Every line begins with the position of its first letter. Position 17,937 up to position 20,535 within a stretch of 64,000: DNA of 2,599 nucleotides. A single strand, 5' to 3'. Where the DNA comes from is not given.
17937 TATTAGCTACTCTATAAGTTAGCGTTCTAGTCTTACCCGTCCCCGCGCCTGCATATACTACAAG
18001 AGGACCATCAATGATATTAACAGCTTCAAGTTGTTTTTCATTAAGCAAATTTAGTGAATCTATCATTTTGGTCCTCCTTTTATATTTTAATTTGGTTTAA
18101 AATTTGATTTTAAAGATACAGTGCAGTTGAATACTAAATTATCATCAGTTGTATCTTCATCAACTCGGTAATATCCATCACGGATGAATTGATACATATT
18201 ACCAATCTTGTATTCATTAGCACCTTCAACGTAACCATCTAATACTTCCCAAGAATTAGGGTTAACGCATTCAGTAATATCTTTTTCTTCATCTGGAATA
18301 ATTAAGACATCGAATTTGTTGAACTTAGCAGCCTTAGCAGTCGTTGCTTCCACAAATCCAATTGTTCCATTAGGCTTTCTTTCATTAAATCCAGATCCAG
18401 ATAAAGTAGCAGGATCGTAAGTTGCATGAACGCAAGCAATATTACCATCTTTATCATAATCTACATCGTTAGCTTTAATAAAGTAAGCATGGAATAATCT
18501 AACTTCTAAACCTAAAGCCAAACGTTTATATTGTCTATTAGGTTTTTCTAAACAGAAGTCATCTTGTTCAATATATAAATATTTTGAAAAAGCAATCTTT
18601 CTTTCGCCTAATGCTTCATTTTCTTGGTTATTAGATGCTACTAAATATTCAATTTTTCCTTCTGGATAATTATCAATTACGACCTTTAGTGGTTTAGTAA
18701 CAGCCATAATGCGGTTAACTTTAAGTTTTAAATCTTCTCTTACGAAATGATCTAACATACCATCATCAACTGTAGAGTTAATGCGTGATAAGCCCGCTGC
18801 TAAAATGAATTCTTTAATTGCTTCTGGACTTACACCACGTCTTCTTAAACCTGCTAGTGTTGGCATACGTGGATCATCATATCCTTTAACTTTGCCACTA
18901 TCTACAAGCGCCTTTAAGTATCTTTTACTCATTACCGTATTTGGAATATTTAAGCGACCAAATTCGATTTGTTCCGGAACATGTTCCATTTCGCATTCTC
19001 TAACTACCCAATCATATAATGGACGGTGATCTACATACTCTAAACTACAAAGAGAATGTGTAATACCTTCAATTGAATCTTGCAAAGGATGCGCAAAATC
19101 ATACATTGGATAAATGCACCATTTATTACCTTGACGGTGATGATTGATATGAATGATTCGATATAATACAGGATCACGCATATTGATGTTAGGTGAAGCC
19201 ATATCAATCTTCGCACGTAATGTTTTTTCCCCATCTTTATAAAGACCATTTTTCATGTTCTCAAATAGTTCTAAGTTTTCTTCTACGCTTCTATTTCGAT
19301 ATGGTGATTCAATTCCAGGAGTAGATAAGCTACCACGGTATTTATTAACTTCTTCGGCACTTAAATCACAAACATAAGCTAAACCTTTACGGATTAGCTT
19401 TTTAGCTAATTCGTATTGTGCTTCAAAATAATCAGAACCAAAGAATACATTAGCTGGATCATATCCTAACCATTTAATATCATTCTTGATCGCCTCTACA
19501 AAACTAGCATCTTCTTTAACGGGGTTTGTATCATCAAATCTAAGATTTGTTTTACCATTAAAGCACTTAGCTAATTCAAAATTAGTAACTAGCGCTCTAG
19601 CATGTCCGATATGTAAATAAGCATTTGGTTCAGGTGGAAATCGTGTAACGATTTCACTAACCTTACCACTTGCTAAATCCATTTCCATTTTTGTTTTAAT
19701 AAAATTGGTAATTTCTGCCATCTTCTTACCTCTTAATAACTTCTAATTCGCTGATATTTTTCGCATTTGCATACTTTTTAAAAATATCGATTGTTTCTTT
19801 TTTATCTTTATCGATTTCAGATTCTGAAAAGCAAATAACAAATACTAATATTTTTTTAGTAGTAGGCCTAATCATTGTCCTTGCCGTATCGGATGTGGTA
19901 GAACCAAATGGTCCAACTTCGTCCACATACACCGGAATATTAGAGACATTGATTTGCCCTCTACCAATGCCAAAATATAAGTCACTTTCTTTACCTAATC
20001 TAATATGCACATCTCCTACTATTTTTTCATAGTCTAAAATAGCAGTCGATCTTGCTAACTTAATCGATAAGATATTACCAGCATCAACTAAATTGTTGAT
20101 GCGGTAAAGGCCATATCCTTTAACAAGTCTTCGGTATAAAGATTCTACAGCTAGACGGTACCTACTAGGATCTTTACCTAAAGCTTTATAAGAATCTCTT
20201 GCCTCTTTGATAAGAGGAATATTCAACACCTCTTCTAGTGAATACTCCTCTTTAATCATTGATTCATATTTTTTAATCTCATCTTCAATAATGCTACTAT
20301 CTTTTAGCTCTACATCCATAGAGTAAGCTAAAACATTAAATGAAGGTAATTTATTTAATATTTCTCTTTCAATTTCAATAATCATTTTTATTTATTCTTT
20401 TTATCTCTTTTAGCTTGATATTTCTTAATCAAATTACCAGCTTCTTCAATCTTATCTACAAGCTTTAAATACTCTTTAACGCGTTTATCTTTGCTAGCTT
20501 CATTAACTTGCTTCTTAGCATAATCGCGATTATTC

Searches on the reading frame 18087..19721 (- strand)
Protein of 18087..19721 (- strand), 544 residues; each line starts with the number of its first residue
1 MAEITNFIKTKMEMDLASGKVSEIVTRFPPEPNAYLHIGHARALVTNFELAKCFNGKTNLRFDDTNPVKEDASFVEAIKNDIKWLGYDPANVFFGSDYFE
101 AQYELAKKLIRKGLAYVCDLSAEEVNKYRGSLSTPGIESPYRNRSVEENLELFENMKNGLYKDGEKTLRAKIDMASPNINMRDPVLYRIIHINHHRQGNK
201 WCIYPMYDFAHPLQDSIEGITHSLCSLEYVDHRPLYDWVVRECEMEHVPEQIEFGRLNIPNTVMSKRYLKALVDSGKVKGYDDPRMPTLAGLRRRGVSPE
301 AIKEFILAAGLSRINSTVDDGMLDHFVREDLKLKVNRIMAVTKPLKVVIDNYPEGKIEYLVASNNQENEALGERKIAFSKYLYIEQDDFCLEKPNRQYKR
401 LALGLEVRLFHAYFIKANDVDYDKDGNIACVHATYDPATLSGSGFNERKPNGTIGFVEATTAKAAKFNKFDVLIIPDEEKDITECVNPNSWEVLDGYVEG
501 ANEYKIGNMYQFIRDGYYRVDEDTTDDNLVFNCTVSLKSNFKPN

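Call 36: find_encoding_contigs(protein=window:18087-19721:-, flank=1000, max_places=3)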
Protein window:18087-19721:- (544 aa): 4 contigs read that carry it; 2 places shown.
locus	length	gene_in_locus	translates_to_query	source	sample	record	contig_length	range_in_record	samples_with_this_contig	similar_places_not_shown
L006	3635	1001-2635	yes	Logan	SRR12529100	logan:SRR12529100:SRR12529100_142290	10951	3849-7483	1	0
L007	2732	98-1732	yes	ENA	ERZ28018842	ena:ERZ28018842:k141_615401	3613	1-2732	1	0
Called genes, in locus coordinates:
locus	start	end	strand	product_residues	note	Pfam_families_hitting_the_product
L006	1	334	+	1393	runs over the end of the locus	?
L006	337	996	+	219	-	PF03483:B3_4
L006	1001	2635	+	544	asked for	PF00749:tRNA-synt_1c, PF03950:tRNA-synt_1c_C, PF20974:tRNA-synt_1c_C2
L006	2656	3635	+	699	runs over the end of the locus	PF00580:UvrD-helicase, PF13245:AAA_19, PF13604:AAA_30 (faint), PF01443:Viral_helicase1 (faint), PF13361:UvrD_C, PF13538:UvrD_C_2 (weak)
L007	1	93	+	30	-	?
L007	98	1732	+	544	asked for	PF00749:tRNA-synt_1c, PF03950:tRNA-synt_1c_C, PF20974:tRNA-synt_1c_C2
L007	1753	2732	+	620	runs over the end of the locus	?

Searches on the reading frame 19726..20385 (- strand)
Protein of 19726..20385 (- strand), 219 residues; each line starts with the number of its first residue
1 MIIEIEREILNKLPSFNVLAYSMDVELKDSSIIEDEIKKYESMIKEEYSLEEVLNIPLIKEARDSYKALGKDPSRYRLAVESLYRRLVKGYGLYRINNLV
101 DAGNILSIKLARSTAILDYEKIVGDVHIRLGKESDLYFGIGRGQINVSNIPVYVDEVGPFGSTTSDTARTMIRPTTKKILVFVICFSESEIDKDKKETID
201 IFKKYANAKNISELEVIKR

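Call 6: search_protein_families(library=pfam, proteins=[window:19726-20385:-], max_evalue=1)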
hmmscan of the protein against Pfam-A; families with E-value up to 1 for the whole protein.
window:19726-20385:- (219 aa): 1 family
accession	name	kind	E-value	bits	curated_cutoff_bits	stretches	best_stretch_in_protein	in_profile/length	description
PF03483.22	B3_4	-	2.3e-15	57.1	29.3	1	63-197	3-138/174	B3/4 domain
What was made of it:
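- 19726..20385 (-): Stand-alone B3_4-domain protein, starting 2 nt after the giant gene's stop. It is always the next gene. PF03483 at E=2.3e-15 (call 6).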

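Call 7: search_protein_families(library=ncbifam, proteins=[window:19726-20385:-], max_evalue=1)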
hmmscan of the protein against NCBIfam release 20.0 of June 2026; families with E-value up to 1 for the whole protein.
window:19726-20385:- (219 aa): 1 family
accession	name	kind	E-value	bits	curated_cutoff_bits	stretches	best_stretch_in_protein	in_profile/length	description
TIGR00472.1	pheT_bact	equivalog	0.00074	17.9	402.65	1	91-212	244-368/798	phenylalanine--tRNA ligase subunit beta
